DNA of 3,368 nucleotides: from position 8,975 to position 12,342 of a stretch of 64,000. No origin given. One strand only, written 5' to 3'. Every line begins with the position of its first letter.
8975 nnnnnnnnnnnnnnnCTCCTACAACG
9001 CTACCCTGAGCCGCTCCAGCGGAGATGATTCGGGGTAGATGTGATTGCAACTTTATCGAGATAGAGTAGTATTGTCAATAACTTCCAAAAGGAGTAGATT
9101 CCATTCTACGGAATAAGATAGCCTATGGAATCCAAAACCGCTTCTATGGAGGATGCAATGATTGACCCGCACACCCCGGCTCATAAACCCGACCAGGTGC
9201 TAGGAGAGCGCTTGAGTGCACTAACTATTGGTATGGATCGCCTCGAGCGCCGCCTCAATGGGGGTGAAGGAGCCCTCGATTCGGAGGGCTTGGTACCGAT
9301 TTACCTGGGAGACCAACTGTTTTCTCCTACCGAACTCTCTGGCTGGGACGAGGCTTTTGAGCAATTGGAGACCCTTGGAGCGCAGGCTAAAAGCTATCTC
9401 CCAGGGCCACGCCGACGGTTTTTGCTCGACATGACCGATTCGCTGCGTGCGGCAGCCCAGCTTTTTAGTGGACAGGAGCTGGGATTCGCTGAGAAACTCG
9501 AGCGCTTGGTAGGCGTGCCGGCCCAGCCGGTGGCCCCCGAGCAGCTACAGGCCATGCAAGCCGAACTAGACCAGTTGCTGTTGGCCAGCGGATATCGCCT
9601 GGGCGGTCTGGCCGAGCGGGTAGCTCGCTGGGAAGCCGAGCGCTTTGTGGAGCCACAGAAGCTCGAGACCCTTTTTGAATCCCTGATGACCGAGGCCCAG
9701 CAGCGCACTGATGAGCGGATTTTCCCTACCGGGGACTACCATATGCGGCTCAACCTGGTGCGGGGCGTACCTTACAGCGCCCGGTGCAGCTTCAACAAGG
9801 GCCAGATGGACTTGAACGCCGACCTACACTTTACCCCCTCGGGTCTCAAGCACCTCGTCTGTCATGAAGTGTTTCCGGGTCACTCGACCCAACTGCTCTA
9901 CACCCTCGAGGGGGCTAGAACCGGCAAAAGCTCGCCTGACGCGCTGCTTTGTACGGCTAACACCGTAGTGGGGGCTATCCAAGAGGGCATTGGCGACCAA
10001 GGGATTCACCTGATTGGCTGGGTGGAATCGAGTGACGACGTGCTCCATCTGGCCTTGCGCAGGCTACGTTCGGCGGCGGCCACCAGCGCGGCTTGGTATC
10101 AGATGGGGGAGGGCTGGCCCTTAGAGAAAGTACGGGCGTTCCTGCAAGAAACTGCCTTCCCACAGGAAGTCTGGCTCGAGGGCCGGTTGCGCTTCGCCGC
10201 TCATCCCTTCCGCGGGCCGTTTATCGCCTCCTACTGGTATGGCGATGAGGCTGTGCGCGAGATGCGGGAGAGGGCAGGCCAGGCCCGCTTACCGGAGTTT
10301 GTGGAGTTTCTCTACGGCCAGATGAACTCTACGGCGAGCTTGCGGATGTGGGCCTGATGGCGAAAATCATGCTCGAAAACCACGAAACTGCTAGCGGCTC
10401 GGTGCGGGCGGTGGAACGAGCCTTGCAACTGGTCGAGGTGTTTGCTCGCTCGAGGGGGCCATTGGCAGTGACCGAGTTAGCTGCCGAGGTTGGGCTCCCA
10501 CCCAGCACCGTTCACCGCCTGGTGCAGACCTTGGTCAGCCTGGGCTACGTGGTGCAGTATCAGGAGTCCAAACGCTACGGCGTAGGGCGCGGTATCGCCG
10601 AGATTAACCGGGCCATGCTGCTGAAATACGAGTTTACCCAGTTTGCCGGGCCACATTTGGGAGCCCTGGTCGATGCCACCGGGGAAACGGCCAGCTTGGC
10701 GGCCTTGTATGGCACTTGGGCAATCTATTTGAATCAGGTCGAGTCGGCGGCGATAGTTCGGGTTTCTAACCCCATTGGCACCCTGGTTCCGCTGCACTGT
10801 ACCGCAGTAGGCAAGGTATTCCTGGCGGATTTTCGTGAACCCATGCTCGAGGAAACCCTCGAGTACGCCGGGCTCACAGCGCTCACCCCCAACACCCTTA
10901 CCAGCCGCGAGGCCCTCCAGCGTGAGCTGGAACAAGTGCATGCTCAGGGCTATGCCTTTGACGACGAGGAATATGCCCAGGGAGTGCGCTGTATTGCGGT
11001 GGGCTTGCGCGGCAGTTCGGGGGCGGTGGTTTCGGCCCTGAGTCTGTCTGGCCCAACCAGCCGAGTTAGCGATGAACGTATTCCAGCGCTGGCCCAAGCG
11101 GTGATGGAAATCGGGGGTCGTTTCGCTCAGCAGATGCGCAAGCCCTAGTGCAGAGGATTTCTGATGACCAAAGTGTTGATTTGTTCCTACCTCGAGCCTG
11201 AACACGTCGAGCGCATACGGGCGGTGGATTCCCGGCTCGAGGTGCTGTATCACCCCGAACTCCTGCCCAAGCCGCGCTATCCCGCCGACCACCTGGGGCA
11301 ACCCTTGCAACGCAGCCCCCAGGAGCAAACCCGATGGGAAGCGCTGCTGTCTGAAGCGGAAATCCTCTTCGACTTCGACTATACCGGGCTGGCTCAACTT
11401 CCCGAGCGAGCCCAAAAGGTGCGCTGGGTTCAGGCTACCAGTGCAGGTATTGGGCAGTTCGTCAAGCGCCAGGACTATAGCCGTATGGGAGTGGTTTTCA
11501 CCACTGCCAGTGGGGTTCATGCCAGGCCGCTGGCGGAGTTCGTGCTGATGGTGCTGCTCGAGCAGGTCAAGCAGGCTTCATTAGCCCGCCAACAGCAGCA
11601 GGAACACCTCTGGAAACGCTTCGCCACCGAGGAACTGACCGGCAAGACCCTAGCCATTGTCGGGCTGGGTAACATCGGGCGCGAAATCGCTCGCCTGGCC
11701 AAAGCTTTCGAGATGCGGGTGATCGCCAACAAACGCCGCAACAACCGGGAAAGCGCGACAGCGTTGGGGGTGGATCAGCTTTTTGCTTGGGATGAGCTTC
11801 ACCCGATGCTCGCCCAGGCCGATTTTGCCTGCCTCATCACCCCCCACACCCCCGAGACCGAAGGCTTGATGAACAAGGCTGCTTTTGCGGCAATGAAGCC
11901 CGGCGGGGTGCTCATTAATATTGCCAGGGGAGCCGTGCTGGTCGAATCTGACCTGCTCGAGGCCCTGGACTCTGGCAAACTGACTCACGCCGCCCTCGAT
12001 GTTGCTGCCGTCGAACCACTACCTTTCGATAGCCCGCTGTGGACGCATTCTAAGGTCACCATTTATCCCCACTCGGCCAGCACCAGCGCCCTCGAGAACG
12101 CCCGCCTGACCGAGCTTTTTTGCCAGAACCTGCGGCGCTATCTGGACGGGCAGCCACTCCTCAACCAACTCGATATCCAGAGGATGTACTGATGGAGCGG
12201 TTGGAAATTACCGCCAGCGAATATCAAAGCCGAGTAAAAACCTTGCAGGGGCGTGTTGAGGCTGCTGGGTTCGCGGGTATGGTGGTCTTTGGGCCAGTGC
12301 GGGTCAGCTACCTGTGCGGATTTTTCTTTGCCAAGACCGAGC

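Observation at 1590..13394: Uncharacterised IclR-controlled divergent catabolic locus built around two DUF885-like proteins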

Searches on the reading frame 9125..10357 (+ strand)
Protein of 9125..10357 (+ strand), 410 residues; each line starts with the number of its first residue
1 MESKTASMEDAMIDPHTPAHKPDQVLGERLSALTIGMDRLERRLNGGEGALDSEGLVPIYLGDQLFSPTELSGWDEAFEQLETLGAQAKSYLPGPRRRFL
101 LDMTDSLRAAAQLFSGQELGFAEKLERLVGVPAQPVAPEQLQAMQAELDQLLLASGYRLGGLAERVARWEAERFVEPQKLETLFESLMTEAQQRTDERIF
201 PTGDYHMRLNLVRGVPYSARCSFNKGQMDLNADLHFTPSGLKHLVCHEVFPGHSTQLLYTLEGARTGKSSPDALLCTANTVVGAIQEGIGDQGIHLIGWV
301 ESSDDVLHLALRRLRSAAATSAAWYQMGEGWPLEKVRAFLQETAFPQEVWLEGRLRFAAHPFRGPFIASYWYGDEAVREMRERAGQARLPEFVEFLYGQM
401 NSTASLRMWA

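Call 3: search_protein_families(library=pfam, proteins=[window:9125-10357:+])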
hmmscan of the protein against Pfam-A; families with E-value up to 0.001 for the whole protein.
window:9125-10357:+ (410 aa): 0 families

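Call 4: search_protein_families(library=ncbifam, proteins=[window:9125-10357:+])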
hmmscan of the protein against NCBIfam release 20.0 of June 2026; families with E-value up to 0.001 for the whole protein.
window:9125-10357:+ (410 aa): 0 families

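Call 97: search_protein_representatives(protein=window:9158-10357:+)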
Query: 399 residues. Proteins with E-value up to 0.001 (for the whole library): 488; up to 1e-10: 136; up to 1e-30: 33. The best 150 are listed.
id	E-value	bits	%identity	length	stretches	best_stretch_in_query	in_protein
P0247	1.5e-98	347.0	45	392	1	15-396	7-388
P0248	1.9e-92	326.9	54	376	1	109-375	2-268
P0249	4.6e-92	325.6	41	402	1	14-395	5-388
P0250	1.4e-85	304.2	44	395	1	15-396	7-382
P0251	1.0e-81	291.5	38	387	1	15-398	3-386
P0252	1.4e-70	254.9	54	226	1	181-398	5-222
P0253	1.2e-69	251.8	39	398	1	12-396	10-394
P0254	4.5e-58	213.7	32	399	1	8-395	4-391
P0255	1.6e-57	211.9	35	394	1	16-398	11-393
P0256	8.2e-57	209.6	35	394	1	10-396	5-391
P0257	6.5e-56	206.6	32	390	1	15-396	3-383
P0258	1.4e-53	198.9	32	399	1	13-395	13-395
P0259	1.7e-49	185.5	31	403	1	10-396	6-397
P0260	3.8e-49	184.3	65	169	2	145-230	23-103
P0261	1.6e-47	179.0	34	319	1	91-396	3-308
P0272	6.3e-41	157.3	29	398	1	12-396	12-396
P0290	5.1e-26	108.2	27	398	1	81-396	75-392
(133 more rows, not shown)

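Call 100: find_encoding_contigs(protein=P0254, flank=8000, max_places=2)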
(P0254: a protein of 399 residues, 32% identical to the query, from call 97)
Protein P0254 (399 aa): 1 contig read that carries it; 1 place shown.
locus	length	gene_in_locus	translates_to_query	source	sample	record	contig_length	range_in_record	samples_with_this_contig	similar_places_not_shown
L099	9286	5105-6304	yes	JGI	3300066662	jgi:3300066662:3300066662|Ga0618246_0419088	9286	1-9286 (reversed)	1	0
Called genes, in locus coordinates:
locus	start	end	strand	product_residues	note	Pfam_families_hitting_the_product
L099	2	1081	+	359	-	?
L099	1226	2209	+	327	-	PF19300:BPD_transp_1_N, PF00528:BPD_transp_1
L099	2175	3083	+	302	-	PF12911:OppC_N, PF00528:BPD_transp_1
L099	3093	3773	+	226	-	PF00857:Isochorismatase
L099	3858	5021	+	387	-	PF01321:Creatinase_N, PF00557:Peptidase_M24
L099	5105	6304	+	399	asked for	-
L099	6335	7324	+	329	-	PF24827:AstE_AspA_cat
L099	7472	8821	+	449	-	-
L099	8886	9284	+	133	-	?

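Call 103: find_encoding_contigs(protein=P0258, flank=8000, max_places=1)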
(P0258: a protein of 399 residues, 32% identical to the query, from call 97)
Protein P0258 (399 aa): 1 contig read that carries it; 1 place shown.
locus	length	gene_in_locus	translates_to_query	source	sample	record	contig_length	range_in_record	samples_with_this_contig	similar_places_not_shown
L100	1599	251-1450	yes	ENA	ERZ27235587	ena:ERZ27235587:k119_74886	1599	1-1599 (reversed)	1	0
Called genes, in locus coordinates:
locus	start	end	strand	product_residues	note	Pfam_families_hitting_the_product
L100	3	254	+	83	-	?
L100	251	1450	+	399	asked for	-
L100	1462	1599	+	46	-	?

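Call 104: find_encoding_contigs(protein=P0272, flank=8000, max_places=1)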
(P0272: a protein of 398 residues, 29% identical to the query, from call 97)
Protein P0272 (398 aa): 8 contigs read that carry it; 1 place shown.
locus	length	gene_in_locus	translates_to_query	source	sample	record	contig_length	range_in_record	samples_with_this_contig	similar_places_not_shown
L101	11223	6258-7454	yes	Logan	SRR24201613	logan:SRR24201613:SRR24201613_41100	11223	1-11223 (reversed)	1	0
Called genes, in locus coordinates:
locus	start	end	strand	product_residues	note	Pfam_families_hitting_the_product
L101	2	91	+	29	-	?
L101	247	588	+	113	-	PF12986:DUF3870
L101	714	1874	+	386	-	PF01321:Creatinase_N (weak), PF00557:Peptidase_M24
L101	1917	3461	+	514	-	PF00496:SBP_bac_5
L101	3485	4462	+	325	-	PF19300:BPD_transp_1_N, PF00528:BPD_transp_1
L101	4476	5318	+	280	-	PF12911:OppC_N, PF00528:BPD_transp_1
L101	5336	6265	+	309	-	PF24827:AstE_AspA_cat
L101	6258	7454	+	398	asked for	-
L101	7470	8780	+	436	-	PF00202:Aminotran_3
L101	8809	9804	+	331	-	PF00005:ABC_tran, PF02463:SMC_N, PF13304:AAA_21 (faint), PF08352:oligo_HPY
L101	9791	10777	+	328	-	PF02463:SMC_N (weak), PF00005:ABC_tran, PF13304:AAA_21 (faint), PF08352:oligo_HPY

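Call 105: find_encoding_contigs(protein=P0290, flank=8000, max_places=1)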
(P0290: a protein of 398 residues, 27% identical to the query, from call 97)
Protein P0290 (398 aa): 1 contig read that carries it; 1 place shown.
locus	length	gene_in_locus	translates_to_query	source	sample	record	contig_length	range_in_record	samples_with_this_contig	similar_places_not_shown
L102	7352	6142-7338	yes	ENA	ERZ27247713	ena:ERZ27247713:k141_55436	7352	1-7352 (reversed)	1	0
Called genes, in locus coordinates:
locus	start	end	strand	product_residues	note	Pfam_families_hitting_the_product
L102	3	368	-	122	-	?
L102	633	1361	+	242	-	PF00392:GntR, PF07729:FCD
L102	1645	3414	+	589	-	PF02730:AFOR_N, PF01314:AFOR_C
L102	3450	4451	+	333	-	PF24827:AstE_AspA_cat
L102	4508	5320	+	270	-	PF02633:Creatininase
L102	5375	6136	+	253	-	PF00392:GntR, PF07729:FCD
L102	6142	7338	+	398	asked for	-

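Call 106: find_encoding_contigs(protein=P0251, flank=8000, max_places=1)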
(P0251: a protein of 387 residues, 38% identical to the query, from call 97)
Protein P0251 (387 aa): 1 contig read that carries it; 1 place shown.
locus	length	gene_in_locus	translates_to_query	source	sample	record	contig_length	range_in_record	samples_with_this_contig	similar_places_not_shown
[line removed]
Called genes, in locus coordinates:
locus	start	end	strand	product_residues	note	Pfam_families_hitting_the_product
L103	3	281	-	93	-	?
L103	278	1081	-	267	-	PF00106:adh_short, PF03435:Sacchrp_dh_NADP (weak), PF08659:KR, PF13561:adh_short_C2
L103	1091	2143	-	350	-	PF00005:ABC_tran, PF08352:oligo_HPY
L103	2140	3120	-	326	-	PF00005:ABC_tran, PF02463:SMC_N (weak), PF13304:AAA_21 (weak), PF08352:oligo_HPY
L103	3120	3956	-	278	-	PF00528:BPD_transp_1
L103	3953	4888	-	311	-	PF19300:BPD_transp_1_N, PF00528:BPD_transp_1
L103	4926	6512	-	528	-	PF00496:SBP_bac_5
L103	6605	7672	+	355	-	PF00392:GntR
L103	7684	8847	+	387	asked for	-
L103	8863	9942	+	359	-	PF01210:NAD_Gly3P_dh_N (weak), PF02558:ApbA, PF03721:UDPG_MGDP_dh_N (weak), PF08546:ApbA_C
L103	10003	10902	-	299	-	PF14505:DUF4438, PF20999:DUF4438_C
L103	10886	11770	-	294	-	PF14505:DUF4438, PF20999:DUF4438_C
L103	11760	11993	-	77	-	PF02826:2-Hacid_dh_C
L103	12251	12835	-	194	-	PF02826:2-Hacid_dh_C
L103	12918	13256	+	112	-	-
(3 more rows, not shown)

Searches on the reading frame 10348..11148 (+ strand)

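Call 3: search_protein_families(library=pfam, proteins=[window:10348-11148:+])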
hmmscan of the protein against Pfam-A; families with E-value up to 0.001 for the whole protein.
window:10348-11148:+ (266 aa): 9 families
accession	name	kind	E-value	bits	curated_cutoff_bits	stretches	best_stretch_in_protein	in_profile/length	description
PF01614.24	IclR_C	-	9.5e-45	152.7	24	1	93-254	6-167/174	Bacterial transcriptional regulator IclR C-terminal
PF09339.16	HTH_IclR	-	6.5e-19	67.9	22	1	21-70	1-50/52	IclR helix-turn-helix domain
PF12802.13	MarR_2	-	2.9e-06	27.8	27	1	30-70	12-52/61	MarR family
PF13412.12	HTH_24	-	1.4e-05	25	21.9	1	39-68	18-47/48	Winged helix-turn-helix DNA-binding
PF05331.17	DUF742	-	2.7e-05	24.4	27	1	5-73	27-90/114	Protein of unknown function (DUF742)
PF12840.13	HTH_20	-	0.00011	22.5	27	1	17-64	4-44/51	Helix-turn-helix domain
PF08100.18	Dimerisation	-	0.00013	22.1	25.6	1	26-77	28-81/93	O-methyltransferase dimerisation domain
PF25213.1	HVO_A0261_N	-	0.00032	21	35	0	35-77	21-61/86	HVO_A0261 N-terminal domain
PF01978.25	TrmB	-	0.00099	19.4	25.6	0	35-74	19-58/68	Sugar-specific transcriptional regulator TrmB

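Call 4: search_protein_families(library=ncbifam, proteins=[window:10348-11148:+])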
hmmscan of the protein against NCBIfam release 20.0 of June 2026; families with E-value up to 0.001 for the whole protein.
window:10348-11148:+ (266 aa): 8 families
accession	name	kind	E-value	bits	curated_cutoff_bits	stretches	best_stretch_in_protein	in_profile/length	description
NF045644.1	TransRegBhcR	equivalog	2.1e-59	201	350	1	12-262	15-264/267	HTH-type transcriptional regulator BhcR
NF008601.2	PRK11569.1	equivalog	1.7e-51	175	380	1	11-254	18-263/276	glyoxylate bypass operon transcriptional repressor IclR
TIGR02431.1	pcaR_pcaU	subfamily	4.4e-49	167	284.75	1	19-245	5-229/248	beta-ketoadipate pathway transcriptional regulators, PcaR/PcaU/PobR family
NF011671.1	PRK15090.1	equivalog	3.3e-43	147.8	275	1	13-263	4-253/256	DNA-binding transcriptional regulator KdgR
NF007548.0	PRK10163.1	equivalog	7.7e-39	133.4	406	1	14-247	16-249/271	HTH-type transcriptional repressor AllR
NF007339.0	PRK09834.1-1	equivalog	4.7e-12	45.8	299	1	14-256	15-259/271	DNA-binding transcriptional regulator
NF007341.0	PRK09834.1-3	equivalog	8.5e-12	44.8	269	1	18-231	6-225/274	DNA-binding transcriptional regulator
NF007342.0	PRK09834.1-4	equivalog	4.8e-11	42.1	251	1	15-220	7-213/263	DNA-binding transcriptional regulator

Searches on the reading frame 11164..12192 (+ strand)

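Call 3: search_protein_families(library=pfam, proteins=[window:11164-12192:+])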
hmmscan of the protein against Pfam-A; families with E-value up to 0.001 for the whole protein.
window:11164-12192:+ (342 aa): 2 families
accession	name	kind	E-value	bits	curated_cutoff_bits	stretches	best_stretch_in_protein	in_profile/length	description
PF02826.25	2-Hacid_dh_C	-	2.6e-53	180.5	25.1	1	128-305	1-178/178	D-isomer specific 2-hydroxyacid dehydrogenase, NAD binding domain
PF03446.21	NAD_binding_2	-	0.00081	19.9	21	0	163-257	2-96/161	NAD binding domain of 6-phosphogluconate dehydrogenase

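Call 4: search_protein_families(library=ncbifam, proteins=[window:11164-12192:+])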
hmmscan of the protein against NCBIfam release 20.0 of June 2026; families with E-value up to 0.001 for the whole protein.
window:11164-12192:+ (342 aa): 21 families
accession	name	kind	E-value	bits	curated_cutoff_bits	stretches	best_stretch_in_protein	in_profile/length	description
NF041369.1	Dhydh_Halo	equivalog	2.1e-57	194.6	400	1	84-335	54-303/305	D-2-hydroxyacid dehydrogenase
TIGR01327.1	PGDH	equivalog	8.2e-46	156.9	454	1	99-333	75-307/525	phosphoglycerate dehydrogenase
NF009714.1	PRK13243.1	equivalog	1.4e-35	123.2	455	1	79-330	61-316/332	glyoxylate reductase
NF005069.0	PRK06487.1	equivalog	7.3e-35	120.5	448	1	120-332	103-316/320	2-hydroxyacid dehydrogenase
NF011938.0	PRK15409.1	equivalog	9.7e-33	113.5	492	1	51-329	32-311/324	glyoxylate/hydroxypyruvate reductase GhrB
NF012013.0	PRK15469.1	equivalog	5.8e-31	107.7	403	1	125-342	101-312/312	glyoxylate/hydroxypyruvate reductase GhrA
NF008759.0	PRK11790.1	equivalog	1.5e-29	103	404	1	81-328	72-318/410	phosphoglycerate dehydrogenase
NF006263.0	PRK08410.1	equivalog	5.2e-28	98.3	389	1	135-329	122-309/311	D-2-hydroxyacid dehydrogenase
NF005387.0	PRK06932.1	equivalog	1.8e-26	92.8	492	1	108-327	87-310/314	2-hydroxyacid dehydrogenase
NF005027.0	PRK06436.1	equivalog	1.2e-25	90.2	261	1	83-331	47-284/303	2-hydroxyacid dehydrogenase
NF005750.0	PRK07574.1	equivalog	3.7e-25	88.8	329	1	82-334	111-364/386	NAD-dependent formate dehydrogenase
NF001309.0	PRK00257.1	equivalog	1.4e-20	73.7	434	1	84-328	57-279/379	4-phosphoerythronate dehydrogenase PdxB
NF006374.0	PRK08605.1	subfamily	1.5e-19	70.3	356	1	108-284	91-266/332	D-lactate dehydrogenase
NF000492.1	vanH_gen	exception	2.1e-19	69.7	540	1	86-282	67-253/312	D-lactate dehydrogenase VanH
NF009127.0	PRK12480.1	equivalog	7e-16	58.1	579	1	119-284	102-264/330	D-lactate dehydrogenase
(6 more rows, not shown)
